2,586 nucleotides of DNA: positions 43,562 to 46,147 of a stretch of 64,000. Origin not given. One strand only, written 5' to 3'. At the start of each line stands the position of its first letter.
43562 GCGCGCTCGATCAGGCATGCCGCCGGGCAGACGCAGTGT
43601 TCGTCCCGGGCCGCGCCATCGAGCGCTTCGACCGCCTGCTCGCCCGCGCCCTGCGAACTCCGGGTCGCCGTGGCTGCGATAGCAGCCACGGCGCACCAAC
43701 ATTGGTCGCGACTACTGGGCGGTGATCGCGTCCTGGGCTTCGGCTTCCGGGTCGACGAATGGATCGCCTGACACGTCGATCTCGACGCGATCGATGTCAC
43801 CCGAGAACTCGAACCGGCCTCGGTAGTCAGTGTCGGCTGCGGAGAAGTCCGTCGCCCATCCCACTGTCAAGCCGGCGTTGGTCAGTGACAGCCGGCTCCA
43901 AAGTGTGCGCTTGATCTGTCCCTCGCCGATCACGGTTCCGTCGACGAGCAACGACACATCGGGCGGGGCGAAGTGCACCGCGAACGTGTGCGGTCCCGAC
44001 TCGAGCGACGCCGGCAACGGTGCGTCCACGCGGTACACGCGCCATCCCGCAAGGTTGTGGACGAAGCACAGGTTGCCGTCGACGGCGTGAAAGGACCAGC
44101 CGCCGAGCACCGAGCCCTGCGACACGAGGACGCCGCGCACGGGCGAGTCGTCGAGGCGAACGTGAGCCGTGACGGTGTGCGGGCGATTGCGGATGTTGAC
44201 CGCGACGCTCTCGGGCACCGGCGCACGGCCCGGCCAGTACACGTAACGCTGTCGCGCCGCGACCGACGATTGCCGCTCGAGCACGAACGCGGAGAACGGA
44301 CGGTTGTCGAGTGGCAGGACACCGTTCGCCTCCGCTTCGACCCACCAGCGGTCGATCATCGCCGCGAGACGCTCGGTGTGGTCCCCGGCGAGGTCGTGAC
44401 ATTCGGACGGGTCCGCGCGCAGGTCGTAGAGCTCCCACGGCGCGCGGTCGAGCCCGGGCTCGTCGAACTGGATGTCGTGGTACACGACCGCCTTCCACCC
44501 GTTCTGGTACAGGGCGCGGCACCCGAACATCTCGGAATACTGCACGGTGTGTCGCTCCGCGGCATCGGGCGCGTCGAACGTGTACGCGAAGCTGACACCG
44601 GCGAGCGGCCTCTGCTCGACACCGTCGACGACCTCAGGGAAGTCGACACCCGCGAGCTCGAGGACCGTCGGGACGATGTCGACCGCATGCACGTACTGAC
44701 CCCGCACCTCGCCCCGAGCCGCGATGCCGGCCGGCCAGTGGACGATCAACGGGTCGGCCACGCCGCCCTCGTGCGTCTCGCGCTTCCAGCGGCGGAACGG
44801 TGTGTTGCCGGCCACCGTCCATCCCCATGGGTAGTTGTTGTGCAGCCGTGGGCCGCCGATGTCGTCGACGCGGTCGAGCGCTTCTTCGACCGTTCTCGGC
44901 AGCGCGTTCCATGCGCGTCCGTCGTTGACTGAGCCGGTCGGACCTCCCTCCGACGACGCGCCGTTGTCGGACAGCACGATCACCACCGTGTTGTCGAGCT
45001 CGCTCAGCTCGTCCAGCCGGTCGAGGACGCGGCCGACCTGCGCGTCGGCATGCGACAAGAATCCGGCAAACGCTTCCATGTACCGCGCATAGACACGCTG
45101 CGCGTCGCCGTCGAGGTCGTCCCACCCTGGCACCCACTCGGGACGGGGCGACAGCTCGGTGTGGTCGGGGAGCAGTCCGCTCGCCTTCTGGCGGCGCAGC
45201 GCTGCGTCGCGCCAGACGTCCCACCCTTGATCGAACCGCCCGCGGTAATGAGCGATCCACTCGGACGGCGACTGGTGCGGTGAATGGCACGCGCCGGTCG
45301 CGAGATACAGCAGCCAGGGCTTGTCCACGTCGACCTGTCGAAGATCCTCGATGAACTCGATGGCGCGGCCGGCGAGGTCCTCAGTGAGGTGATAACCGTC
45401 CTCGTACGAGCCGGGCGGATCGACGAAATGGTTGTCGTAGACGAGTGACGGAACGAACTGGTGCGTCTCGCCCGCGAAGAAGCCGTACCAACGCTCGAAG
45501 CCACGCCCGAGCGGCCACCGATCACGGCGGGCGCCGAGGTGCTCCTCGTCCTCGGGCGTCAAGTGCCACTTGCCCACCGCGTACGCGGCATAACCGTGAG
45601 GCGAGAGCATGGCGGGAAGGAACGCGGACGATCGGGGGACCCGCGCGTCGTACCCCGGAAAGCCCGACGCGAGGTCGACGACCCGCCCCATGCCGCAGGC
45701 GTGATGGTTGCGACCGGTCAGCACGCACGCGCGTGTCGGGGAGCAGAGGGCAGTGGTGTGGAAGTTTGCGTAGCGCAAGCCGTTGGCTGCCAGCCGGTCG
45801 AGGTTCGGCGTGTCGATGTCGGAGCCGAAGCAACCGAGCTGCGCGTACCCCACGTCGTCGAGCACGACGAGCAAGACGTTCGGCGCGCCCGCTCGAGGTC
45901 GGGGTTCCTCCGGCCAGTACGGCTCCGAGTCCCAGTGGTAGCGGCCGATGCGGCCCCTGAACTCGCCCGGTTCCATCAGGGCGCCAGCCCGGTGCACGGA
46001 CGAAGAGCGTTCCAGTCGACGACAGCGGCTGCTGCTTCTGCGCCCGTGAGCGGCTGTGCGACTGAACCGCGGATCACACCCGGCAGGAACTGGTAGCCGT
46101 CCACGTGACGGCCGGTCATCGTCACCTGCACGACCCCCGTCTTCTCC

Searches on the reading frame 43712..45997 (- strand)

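Call 71: search_protein_families(library=pfam, proteins=[window:43712-45997:-], max_evalue=0.00001)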
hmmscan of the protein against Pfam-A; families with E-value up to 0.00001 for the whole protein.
window:43712-45997:- (761 aa): 2 families
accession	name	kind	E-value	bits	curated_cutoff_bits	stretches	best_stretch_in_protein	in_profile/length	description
PF00884.28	Sulfatase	-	1.4e-61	208.9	25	1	39-451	1-301/301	Sulfatase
PF16347.10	SGSH_C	-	7.3e-13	49.4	29.3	1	405-541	8-136/154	N-sulphoglucosamine sulphohydrolase, C-terminal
